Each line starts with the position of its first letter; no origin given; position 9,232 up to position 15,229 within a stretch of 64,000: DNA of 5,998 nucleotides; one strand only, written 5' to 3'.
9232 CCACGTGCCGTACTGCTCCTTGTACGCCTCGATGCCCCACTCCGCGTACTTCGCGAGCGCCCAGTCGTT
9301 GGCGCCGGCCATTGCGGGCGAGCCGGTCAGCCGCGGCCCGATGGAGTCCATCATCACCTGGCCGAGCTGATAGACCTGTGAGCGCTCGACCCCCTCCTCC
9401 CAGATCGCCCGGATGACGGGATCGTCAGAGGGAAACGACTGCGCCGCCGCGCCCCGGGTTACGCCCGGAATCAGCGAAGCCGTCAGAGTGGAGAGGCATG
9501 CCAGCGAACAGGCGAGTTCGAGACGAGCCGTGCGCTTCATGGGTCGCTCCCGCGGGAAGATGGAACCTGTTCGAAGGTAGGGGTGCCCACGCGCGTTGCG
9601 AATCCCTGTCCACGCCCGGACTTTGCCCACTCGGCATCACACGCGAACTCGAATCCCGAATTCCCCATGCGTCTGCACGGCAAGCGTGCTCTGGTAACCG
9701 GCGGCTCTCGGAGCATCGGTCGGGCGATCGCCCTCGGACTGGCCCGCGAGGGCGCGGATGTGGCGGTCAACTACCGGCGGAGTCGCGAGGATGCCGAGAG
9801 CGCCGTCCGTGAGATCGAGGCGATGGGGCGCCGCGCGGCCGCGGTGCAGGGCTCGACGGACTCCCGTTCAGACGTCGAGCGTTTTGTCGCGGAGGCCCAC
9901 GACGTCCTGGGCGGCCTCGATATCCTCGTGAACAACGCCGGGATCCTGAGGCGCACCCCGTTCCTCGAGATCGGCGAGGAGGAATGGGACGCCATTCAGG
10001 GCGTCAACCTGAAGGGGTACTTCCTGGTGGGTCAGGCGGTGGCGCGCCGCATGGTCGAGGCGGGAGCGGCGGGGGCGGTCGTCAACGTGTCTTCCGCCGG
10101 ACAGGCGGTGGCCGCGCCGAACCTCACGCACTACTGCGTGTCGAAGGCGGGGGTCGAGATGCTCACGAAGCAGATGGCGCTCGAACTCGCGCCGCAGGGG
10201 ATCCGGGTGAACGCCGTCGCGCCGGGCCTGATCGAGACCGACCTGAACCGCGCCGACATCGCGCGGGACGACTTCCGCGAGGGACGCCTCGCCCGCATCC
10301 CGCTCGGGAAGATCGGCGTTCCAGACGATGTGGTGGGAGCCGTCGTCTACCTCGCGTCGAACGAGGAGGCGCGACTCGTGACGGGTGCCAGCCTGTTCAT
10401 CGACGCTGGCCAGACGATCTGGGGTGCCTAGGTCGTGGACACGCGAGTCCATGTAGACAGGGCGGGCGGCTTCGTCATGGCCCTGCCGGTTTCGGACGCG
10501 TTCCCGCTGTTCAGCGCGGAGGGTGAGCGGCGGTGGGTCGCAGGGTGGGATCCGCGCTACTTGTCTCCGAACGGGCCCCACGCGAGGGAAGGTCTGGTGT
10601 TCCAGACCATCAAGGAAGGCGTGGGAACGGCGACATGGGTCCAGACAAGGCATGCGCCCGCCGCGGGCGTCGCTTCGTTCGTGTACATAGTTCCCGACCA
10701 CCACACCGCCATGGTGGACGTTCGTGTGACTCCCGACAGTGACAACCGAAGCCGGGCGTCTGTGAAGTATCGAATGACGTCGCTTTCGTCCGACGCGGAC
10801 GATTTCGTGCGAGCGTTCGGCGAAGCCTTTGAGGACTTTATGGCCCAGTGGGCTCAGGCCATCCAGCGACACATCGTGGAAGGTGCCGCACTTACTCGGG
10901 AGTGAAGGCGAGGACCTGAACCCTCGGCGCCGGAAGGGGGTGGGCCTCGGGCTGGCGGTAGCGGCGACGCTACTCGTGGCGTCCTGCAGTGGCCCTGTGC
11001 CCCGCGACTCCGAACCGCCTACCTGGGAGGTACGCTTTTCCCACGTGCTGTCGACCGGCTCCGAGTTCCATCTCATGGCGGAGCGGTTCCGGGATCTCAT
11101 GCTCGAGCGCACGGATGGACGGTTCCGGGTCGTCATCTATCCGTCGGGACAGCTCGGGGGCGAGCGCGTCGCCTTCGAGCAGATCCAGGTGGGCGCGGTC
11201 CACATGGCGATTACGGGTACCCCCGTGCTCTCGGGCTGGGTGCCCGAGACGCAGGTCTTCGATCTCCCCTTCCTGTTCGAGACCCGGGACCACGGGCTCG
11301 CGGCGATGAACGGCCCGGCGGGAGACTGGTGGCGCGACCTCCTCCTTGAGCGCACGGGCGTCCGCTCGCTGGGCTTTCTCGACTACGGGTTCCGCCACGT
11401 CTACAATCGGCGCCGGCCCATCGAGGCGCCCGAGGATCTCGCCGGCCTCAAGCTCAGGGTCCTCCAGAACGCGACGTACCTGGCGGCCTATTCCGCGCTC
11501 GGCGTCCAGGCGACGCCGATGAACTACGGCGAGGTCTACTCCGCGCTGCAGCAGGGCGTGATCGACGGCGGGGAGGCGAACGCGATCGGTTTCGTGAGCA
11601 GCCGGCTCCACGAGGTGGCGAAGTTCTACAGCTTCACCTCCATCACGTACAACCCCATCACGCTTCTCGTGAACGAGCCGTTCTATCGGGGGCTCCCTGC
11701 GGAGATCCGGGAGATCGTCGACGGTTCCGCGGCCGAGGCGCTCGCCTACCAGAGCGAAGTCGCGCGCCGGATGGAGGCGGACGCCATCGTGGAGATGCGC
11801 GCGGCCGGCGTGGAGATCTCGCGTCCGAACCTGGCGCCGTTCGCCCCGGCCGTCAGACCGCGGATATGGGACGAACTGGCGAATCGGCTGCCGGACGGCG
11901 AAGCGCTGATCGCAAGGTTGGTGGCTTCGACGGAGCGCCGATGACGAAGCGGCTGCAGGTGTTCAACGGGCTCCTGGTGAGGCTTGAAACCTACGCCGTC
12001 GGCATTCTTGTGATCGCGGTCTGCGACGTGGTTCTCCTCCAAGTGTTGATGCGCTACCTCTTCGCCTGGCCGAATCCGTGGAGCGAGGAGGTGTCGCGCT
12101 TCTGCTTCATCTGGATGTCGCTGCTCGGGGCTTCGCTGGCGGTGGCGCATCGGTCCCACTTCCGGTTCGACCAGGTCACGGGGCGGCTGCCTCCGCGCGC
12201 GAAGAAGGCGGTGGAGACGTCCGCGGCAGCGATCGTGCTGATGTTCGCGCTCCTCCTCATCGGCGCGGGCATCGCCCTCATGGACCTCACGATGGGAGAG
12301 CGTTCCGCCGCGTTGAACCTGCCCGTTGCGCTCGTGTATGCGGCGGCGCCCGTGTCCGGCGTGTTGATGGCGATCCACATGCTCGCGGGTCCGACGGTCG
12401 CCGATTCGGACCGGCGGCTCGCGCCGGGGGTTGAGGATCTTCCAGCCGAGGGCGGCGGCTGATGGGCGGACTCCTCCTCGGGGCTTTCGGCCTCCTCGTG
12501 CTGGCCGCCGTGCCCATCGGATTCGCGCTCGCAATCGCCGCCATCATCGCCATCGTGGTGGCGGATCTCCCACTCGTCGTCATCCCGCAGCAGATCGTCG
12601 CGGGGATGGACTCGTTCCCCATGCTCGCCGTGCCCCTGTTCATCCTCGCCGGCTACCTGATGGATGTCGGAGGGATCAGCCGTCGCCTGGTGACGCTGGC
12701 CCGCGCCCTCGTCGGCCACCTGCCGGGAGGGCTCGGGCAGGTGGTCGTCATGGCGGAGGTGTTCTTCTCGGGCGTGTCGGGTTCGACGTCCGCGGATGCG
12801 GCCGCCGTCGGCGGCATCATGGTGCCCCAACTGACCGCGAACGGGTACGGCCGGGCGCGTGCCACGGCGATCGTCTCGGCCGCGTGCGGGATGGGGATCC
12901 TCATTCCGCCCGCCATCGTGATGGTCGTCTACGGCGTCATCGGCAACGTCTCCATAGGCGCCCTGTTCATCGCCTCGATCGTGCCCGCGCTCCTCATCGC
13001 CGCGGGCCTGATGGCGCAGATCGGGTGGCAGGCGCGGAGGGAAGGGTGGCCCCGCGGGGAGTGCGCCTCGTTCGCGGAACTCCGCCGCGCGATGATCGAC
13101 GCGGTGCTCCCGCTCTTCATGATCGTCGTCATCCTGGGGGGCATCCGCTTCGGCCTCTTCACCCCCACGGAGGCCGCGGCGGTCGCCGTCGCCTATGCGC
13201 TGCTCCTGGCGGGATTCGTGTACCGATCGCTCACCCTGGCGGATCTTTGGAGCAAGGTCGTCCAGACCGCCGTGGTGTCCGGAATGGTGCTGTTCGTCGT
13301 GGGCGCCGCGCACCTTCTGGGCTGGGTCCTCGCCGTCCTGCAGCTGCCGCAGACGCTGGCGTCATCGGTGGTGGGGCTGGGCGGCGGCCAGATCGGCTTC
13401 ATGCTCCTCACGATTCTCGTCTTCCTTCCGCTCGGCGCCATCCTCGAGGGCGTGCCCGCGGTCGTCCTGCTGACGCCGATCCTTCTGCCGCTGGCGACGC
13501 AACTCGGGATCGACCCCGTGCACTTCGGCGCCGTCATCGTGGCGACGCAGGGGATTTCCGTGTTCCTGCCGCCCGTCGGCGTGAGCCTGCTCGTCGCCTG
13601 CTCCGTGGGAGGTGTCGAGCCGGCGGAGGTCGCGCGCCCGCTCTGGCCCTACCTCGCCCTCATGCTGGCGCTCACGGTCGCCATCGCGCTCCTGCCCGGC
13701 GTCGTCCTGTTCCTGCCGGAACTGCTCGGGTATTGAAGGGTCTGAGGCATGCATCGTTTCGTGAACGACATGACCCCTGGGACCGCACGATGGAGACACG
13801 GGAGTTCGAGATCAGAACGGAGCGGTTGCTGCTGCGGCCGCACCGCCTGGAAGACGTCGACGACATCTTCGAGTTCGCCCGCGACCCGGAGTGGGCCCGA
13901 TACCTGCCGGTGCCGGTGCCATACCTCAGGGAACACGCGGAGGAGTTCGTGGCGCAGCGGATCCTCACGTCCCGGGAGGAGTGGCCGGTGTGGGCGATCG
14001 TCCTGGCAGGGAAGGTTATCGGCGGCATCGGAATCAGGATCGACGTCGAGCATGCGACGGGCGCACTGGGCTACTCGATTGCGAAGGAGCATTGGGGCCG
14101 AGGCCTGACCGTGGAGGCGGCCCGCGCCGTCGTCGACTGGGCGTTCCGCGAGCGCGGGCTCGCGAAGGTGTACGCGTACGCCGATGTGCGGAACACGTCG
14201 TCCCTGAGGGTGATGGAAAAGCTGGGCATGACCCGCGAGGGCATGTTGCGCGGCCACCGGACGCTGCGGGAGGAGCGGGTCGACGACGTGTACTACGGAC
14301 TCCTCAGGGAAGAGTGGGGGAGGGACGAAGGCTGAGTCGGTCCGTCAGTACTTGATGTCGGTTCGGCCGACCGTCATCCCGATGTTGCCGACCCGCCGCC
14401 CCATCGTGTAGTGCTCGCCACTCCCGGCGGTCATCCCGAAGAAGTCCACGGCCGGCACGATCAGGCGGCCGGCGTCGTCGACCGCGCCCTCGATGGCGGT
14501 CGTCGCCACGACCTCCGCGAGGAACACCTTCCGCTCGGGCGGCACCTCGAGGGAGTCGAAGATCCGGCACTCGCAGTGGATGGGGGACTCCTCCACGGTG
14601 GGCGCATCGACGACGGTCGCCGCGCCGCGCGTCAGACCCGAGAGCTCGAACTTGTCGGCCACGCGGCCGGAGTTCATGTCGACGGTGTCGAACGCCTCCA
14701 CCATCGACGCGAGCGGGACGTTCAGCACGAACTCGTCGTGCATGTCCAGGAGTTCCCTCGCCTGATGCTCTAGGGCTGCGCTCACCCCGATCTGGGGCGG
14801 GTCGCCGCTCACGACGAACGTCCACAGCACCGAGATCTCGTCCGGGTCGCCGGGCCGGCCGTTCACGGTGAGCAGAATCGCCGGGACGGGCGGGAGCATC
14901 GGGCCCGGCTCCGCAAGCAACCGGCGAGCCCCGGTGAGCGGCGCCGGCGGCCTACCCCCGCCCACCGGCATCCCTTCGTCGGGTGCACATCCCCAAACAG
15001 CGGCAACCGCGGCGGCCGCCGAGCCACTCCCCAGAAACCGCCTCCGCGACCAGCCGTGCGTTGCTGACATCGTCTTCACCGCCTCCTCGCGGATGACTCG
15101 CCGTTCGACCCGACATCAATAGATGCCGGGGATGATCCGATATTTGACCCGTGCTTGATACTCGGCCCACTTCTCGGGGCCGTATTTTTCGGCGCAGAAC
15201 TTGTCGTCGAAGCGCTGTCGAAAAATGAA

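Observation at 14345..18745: Five-gene, tightly coupled minus-strand operon headed by the HD oxygenase: serine hydrolase lipoprotein, DUF1801, ERG4/ERG24 reductase, Tat flavin reductase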

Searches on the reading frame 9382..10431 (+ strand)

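Call 74: search_protein_families(library=pfam, proteins=[window:9382-10431:+], max_evalue=0.0001)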
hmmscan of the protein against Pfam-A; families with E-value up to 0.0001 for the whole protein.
window:9382-10431:+ (349 aa): 4 families
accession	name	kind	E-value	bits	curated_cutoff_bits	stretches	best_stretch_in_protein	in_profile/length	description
PF13561.12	adh_short_C2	-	1.1e-60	205.5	27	1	110-345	6-236/236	Enoyl-(Acyl carrier protein) reductase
PF00106.31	adh_short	-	8.7e-56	188.9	26.6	1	101-291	1-189/195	short chain dehydrogenase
PF08659.16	KR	-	6.8e-13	49.4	22.6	1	104-263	4-161/180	KR domain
PF23441.1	SDR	-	7.9e-06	25.9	27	1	214-343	127-254/258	SDR-like rossmann domain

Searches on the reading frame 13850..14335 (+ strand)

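Call 3: search_protein_families(library=pfam, proteins=[window:13850-14335:+], max_evalue=0.01)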
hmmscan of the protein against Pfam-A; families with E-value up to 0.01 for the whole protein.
window:13850-14335:+ (161 aa): 3 families
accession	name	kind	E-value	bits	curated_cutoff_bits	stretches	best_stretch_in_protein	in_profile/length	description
PF13302.13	Acetyltransf_3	-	3.4e-30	106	25.4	1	1-128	10-138/138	Acetyltransferase (GNAT) domain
PF00583.31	Acetyltransf_1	-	1.2e-12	48.5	20.7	1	24-127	15-116/116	Acetyltransferase (GNAT) family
PF13523.12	Acetyltransf_8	-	5.3e-06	26.6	27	1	79-131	89-141/145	Acetyltransferase (GNAT) domain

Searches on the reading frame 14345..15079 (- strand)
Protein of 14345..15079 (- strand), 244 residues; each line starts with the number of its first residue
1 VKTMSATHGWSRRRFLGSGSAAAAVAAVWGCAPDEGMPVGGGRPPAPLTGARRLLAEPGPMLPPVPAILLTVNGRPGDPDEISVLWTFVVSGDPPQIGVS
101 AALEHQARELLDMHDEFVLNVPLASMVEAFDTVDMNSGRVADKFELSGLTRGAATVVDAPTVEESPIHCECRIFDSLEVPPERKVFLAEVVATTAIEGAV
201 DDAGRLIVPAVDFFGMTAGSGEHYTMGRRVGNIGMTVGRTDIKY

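Call 3: search_protein_families(library=pfam, proteins=[window:14345-15079:-], max_evalue=0.01)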
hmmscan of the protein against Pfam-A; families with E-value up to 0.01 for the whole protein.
window:14345-15079:- (244 aa): 1 family
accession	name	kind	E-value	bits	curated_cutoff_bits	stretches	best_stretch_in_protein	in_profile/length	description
PF01613.24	Flavin_Reduct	-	2.5e-16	60.6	27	1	66-199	7-137/153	Flavin reductase like domain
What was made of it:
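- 14345..15070 (-): Tat-signal lipoprotein with a flavin-reductase / flavoredoxin-like FMN domain (241 aa). Pfam Flavin_Reduct (call 3).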

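Call 8: search_protein_families(library=ncbifam, proteins=[window:14345-15079:-], max_evalue=0.01)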
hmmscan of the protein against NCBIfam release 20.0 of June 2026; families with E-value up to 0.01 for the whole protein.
window:14345-15079:- (244 aa): 1 family
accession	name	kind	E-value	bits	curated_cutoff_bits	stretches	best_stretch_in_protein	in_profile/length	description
TIGR01409.1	TAT_signal_seq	domain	0.0072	16.7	16.7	0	10-28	1-19/29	twin-arginine translocation signal domain-containing protein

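Call 37: find_homologous_proteins(query=window:14345-15070:-, max_evalue=0.00001)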
Query window:14345-15070:- (241 aa): 773 proteins with E <= 0.00001 among 4904 candidates; the best 120 are listed.
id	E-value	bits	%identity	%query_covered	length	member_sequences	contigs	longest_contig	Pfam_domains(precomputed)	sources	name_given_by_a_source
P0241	2.8e-139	481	92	98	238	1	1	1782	PF01613.25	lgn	-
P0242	5.8e-133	460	87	98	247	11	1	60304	PF01613.25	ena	-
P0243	1.9e-132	458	87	98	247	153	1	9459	PF01613.25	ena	-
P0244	2.5e-131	455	86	98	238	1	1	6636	PF01613.25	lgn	-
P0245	1.1e-129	449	84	100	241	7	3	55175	PF01613.25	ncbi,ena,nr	ncbi:MAG: flavin reductase family protein [Gemmatimonadetes bacterium]|nr:flavin reductase family pr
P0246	4.1e-129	447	85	98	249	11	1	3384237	PF01613.25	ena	-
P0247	1.6e-127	442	83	100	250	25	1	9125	PF01613.25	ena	-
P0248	5.1e-127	441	84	97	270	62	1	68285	PF01613.25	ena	-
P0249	5.7e-126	437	82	100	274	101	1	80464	PF01613.25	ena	-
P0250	8.0e-126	437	81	100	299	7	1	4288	PF01613.25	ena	-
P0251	6.0e-125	434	84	98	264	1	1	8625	PF01613.25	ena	-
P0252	4.3e-124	431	79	100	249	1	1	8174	PF01613.25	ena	-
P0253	4.4e-123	428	81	98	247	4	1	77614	PF01613.25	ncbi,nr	ncbi:MAG: flavin reductase family protein [Gemmatimonadota bacterium]|nr:flavin reductase family pro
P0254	7.8e-123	427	80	100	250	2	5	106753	PF01613.25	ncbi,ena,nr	ncbi:MAG: flavin reductase family protein [Gemmatimonadetes bacterium]|nr:flavin reductase family pr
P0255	1.9e-122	426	80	98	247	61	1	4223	PF01613.25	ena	-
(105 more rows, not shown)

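Call 39: find_related_loci(query=A3, collection=metagenome_contigs, flank=8000)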
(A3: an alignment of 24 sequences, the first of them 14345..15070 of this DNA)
Query A3 (241 aa) in metagenome_contigs; peptide patterns used: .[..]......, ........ (x = any residue, [..] = any of these).
146 stretches matched a pattern; 79 encode a relative of the query (tblastn E <= 1e-3); 78 distinct loci.
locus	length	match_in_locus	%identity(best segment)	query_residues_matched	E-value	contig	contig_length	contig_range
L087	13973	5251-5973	90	1-241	8e-137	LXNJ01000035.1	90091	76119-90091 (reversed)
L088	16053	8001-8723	89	1-241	2e-136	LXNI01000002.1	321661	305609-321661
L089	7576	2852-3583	84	7-241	1e-131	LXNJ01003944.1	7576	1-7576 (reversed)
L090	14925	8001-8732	84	7-241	1e-129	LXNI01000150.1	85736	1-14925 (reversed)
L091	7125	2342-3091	79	1-241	8e-127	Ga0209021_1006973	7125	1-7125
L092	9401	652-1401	80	1-241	1e-123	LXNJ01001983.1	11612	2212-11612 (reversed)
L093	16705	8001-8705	80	7-241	3e-122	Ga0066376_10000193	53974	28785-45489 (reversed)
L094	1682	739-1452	76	7-241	7e-125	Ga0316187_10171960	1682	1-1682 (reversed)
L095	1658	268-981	77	7-241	6e-124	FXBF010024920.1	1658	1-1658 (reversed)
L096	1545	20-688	76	7-241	2e-124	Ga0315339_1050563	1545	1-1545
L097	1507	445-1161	74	7-241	6e-122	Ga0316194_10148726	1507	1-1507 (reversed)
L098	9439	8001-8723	73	7-241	4e-113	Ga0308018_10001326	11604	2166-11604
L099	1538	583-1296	74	7-241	2e-121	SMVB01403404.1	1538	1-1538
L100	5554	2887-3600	74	7-241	4e-113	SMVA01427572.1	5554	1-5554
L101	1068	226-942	72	7-241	1e-123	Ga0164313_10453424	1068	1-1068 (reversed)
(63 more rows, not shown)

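Call 60: search_solved_structures(query=window:14345-15070:-, max_evalue=0.001)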
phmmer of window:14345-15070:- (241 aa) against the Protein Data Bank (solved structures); distinct sequences matched with E-value up to 0.001: 6.
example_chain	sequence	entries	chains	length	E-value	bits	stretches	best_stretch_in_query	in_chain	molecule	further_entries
3bnk_A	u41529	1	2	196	1.6e-12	50.8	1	58-228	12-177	Flavoredoxin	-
1eje_A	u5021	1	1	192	3.3e-11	46.5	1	58-208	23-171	FMN-BINDING PROTEIN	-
2d5m_A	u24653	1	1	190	4.3e-11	46.2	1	60-226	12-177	flavoredoxin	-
2r6v_A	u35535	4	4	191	2.5e-08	37.1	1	61-194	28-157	Uncharacterized protein PH0856 | FMN-BINDING PROTEIN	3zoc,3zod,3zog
3e4v_A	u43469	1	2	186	4.8e-08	36.2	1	59-173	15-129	NADH:FMN oxidoreductase like protein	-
4z85_A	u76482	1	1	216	0.00098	22.1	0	113-211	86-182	2-nitrobenzoate nitroreductase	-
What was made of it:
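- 14345..15070 (-): Closest solved structures are flavoredoxins (call 60).
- Closest known: Flavoredoxin / DIM6-NTAB flavin reductase family. Same: The closest solved structures are flavoredoxins (calls 3, 60).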
